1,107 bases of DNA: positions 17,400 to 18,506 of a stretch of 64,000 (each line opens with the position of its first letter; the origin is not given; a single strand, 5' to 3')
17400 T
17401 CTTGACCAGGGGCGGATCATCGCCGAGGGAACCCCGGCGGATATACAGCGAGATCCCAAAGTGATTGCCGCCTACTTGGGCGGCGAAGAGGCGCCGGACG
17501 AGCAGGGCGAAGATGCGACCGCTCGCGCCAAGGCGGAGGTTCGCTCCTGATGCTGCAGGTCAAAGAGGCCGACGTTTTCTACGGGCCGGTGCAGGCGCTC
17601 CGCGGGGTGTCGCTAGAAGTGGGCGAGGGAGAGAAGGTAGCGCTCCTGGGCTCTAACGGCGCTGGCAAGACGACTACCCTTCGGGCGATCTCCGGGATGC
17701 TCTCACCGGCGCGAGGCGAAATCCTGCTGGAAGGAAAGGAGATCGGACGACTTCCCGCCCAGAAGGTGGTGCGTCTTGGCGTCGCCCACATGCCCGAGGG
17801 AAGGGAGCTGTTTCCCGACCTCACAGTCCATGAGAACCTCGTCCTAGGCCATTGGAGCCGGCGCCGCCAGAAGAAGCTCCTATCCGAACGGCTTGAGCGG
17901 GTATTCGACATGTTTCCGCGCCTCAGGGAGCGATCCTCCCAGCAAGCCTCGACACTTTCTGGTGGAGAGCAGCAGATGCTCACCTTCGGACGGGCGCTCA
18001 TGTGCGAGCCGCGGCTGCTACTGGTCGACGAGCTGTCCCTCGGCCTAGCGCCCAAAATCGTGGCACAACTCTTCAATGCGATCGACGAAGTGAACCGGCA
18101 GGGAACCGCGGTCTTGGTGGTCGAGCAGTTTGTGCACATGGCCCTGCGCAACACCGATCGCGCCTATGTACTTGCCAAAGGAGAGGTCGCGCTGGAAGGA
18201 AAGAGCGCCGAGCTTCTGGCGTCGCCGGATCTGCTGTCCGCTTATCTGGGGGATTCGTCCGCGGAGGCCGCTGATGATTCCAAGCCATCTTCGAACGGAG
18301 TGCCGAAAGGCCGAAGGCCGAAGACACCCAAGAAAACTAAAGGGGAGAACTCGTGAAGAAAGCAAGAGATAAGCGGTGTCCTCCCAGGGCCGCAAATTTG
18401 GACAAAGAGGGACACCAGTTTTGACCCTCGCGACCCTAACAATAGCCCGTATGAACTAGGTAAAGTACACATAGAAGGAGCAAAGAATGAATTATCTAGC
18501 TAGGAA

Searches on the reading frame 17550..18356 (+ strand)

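Call 38: search_protein_families(library=pfam, proteins=[window:17550-18356:+], max_evalue=0.01)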
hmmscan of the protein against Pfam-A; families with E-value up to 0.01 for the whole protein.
window:17550-18356:+ (268 aa): 4 families
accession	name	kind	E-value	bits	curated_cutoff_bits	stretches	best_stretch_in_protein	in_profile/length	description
PF00005.33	ABC_tran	-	5.8e-31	108.4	25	1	17-161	1-134/137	ABC transporter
PF13304.12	AAA_21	-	2.1e-09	38.3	27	2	132-189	234-294/304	AAA domain, putative AbiEii toxin, Type IV TA system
PF13555.12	AAA_29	-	0.0013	18.9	27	1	20-55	15-50/61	P-loop containing region of AAA domain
PF13604.12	AAA_30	-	0.0072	16.5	27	0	31-54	22-45/191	AAA domain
